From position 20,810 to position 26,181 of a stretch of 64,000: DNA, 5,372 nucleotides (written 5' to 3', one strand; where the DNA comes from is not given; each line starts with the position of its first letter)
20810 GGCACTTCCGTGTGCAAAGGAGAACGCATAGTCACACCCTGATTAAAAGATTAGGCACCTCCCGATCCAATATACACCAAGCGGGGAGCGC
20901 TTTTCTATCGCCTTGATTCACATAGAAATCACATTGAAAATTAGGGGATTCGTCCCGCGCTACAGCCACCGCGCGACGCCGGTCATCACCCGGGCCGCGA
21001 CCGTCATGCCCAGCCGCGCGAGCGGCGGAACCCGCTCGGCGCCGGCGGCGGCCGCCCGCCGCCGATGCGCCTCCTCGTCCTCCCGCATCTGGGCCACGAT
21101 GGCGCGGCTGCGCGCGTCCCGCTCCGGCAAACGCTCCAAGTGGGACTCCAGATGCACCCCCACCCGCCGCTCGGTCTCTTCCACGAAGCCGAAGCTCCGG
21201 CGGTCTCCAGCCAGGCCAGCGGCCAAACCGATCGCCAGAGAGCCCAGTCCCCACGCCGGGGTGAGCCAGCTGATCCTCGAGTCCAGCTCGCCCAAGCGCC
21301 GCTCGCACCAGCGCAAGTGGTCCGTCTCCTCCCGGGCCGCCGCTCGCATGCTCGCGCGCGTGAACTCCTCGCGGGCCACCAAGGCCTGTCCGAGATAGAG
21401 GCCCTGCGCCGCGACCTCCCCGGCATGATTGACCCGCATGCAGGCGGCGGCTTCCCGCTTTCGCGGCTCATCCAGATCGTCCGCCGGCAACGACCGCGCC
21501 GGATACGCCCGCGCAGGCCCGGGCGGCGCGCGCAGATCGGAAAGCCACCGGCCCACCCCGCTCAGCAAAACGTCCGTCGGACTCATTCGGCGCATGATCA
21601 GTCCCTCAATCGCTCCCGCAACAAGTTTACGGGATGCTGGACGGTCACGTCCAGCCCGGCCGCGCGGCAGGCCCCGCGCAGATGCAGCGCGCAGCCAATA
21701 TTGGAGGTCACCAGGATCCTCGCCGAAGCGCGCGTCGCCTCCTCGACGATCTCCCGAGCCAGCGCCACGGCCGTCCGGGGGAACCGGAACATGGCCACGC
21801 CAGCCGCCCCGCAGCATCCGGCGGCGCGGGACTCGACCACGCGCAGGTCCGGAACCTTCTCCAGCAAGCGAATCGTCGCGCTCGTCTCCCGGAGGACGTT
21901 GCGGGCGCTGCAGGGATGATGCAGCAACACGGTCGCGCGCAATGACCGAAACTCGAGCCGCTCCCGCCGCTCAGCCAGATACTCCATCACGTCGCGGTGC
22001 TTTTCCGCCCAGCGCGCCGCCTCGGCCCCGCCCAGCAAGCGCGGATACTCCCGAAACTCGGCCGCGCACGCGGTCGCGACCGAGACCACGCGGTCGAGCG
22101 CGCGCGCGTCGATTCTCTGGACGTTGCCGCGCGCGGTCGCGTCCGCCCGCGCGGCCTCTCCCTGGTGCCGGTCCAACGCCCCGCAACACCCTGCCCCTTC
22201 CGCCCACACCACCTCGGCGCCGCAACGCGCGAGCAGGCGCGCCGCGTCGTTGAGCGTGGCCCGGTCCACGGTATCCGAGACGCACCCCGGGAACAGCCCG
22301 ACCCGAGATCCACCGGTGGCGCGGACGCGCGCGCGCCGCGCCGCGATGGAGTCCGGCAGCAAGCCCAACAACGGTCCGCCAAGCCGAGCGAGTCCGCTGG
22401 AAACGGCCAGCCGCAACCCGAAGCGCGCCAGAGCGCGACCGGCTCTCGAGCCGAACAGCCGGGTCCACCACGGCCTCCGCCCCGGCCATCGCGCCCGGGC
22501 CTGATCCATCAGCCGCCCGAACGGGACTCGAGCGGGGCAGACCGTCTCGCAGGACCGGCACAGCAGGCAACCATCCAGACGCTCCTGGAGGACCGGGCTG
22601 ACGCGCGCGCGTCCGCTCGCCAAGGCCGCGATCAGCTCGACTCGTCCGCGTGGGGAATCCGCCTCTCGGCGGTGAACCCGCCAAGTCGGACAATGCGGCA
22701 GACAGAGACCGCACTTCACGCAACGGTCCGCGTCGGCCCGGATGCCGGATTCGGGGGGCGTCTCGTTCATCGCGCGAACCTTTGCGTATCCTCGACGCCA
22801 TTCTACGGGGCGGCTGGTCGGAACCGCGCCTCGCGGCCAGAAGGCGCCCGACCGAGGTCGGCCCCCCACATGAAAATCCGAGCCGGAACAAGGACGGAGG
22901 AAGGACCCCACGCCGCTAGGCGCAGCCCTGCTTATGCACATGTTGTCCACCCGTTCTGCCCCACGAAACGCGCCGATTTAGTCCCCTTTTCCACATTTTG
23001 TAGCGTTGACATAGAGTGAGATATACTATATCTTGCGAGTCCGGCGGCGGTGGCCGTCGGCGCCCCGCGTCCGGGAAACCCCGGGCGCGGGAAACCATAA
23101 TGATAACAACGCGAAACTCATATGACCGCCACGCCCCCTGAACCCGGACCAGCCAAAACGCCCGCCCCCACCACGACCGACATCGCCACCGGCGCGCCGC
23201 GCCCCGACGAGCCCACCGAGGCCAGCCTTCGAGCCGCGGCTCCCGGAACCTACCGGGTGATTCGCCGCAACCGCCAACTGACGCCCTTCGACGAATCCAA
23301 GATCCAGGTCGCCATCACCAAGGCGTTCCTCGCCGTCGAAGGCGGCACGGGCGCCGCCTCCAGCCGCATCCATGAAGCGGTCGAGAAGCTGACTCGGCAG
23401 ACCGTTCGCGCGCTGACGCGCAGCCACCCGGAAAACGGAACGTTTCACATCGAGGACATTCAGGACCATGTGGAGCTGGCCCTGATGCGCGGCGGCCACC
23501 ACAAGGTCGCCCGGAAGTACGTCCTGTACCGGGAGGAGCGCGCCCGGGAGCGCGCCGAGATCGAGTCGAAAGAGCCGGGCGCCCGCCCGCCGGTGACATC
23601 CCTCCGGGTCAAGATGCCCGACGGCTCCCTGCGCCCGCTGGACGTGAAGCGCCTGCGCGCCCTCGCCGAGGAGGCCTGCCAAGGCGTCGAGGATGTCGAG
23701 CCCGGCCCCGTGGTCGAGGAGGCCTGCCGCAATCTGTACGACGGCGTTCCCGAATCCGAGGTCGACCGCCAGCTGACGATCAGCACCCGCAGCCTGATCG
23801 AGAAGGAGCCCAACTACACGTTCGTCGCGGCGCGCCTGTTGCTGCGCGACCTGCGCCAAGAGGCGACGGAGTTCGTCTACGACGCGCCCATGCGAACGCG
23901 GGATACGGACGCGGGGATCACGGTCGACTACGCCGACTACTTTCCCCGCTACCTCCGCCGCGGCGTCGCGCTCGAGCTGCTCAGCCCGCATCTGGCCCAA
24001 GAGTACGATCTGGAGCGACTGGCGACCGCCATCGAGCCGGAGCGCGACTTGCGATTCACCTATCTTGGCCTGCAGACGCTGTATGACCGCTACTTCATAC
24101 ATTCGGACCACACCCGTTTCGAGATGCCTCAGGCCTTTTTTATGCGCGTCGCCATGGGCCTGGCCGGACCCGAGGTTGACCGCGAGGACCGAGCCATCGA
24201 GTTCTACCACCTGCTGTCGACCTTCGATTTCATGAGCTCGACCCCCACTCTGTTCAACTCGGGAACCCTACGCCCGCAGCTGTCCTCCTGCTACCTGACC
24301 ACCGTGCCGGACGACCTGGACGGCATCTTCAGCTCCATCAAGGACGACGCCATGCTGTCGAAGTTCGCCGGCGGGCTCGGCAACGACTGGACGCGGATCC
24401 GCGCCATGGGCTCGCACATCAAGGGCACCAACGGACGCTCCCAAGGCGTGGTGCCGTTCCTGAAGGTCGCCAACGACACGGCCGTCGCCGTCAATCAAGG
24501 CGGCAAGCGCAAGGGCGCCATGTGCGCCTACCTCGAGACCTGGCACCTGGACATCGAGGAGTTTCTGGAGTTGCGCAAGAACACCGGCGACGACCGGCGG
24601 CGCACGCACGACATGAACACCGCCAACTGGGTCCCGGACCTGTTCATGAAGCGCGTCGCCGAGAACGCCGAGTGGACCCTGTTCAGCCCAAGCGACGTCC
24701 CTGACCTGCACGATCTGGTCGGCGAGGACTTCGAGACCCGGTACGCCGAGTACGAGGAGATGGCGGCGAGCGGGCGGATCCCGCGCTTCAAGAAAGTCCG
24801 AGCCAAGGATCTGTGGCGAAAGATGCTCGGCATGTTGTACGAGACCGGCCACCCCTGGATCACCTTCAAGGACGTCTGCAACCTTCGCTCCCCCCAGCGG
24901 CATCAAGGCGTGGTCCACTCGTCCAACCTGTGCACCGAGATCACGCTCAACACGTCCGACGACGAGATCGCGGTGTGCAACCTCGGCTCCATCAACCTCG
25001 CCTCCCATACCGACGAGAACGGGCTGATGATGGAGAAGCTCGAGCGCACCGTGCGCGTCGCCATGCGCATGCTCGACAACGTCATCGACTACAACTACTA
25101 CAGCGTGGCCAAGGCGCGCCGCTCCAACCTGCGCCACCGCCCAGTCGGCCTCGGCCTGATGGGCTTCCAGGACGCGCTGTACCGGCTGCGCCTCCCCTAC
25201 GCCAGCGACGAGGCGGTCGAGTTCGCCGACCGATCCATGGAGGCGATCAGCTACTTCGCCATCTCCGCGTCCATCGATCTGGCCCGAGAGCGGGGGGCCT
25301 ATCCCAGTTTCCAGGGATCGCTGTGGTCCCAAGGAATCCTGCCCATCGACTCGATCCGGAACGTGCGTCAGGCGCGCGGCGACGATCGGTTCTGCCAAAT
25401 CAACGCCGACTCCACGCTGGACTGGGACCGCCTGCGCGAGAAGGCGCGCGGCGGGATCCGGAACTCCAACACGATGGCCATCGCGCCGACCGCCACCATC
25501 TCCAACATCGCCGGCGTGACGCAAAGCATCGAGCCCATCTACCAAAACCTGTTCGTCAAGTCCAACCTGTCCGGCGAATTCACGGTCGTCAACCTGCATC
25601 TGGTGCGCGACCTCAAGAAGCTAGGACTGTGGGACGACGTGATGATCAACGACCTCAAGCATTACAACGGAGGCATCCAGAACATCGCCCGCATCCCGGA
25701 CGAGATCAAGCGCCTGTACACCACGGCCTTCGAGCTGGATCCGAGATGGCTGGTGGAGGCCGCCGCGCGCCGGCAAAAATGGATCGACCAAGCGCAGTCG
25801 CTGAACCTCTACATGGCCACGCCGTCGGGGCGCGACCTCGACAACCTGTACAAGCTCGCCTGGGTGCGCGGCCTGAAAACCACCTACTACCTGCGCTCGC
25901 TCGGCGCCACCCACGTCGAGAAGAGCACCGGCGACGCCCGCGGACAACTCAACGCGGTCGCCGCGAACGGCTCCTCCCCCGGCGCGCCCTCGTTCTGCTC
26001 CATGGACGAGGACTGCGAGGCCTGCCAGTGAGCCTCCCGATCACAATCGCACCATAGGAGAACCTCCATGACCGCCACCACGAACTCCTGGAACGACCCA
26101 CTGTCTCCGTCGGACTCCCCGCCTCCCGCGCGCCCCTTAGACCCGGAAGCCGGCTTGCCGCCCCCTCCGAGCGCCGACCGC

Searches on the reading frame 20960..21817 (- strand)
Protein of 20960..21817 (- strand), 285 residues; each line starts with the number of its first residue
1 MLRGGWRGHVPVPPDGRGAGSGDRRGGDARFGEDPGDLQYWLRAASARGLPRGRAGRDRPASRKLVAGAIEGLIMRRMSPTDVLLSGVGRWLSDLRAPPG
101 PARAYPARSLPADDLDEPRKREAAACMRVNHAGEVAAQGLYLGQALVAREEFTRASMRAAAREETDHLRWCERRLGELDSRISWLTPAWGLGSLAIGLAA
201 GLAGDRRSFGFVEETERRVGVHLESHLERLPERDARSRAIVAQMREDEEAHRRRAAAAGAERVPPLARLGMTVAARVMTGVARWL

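Call 15: search_protein_families(library=pfam, proteins=[window:20960-21817:-], max_evalue=0.01)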
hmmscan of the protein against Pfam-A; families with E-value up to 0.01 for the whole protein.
window:20960-21817:- (285 aa): 2 families
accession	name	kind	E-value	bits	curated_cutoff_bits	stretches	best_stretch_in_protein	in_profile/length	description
PF03232.19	COQ7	-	1.1e-38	132.9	23.5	1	123-280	3-167/169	Ubiquinone biosynthesis protein COQ7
PF02915.23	Rubrerythrin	-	0.0063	17.3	22.8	0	131-257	7-135/137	Rubrerythrin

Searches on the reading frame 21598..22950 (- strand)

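Call 15: search_protein_families(library=pfam, proteins=[window:21598-22950:-], max_evalue=0.01)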
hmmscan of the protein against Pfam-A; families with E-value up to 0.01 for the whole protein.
window:21598-22950:- (450 aa): 14 families
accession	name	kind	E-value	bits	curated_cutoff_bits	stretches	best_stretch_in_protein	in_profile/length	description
PF02754.22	CCG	-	2.7e-22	79.1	20.6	2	341-425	1-85/85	Cysteine-rich domain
PF13183.11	Fer4_8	-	6.2e-13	49.5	27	1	74-141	2-67/68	4Fe-4S dicluster domain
PF13534.11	Fer4_17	-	1.3e-09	38.9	22.2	1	76-142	1-60/61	4Fe-4S dicluster domain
PF13237.11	Fer4_10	-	5.8e-08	33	25.5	1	70-94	2-22/53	4Fe-4S dicluster domain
PF12838.12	Fer4_7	-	6.2e-08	33.4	27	1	76-141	1-51/52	4Fe-4S dicluster domain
PF12797.12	Fer4_2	-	6.1e-07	29.4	24.5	1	71-89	4-22/22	4Fe-4S binding domain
PF13484.11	Fer4_16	-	6.5e-07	30.5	30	1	76-140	1-65/66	4Fe-4S double cluster binding domain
PF00037.32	Fer4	-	1.6e-06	28.1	21.1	1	73-89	4-20/24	4Fe-4S binding domain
PF12837.12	Fer4_6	-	3e-06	27.4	25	1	71-89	3-21/24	4Fe-4S binding domain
PF13187.11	Fer4_9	-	2.5e-05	24.7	27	1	76-141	1-50/52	4Fe-4S dicluster domain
PF12800.12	Fer4_4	-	0.00057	20.5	24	0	75-90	2-17/17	4Fe-4S binding domain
PF14697.11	Fer4_21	-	0.0017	18.9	35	0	69-89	33-53/59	4Fe-4S dicluster domain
PF13746.11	Fer4_18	-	0.0032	18.1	27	0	122-142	55-75/114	4Fe-4S dicluster domain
PF25160.1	LdpA_Fe-S-bd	-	0.0049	17.1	27.6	0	74-95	25-46/49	LdpA Fe-S cluster-binding domain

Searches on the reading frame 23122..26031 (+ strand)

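Call 15: search_protein_families(library=pfam, proteins=[window:23122-26031:+], max_evalue=0.01)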
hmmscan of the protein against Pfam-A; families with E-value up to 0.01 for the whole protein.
window:23122-26031:+ (969 aa): 3 families
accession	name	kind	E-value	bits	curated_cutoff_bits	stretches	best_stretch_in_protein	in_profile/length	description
PF02867.20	Ribonuc_red_lgC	-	1.8e-194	647.7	23.9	1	388-924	1-523/523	Ribonucleotide reductase, barrel domain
PF03477.21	ATP-cone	-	9.5e-25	87.4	25.8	2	45-141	2-87/88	ATP cone domain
PF00317.26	Ribonuc_red_lgN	-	1.2e-24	86.5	28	1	311-383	2-75/77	Ribonucleotide reductase, all-alpha domain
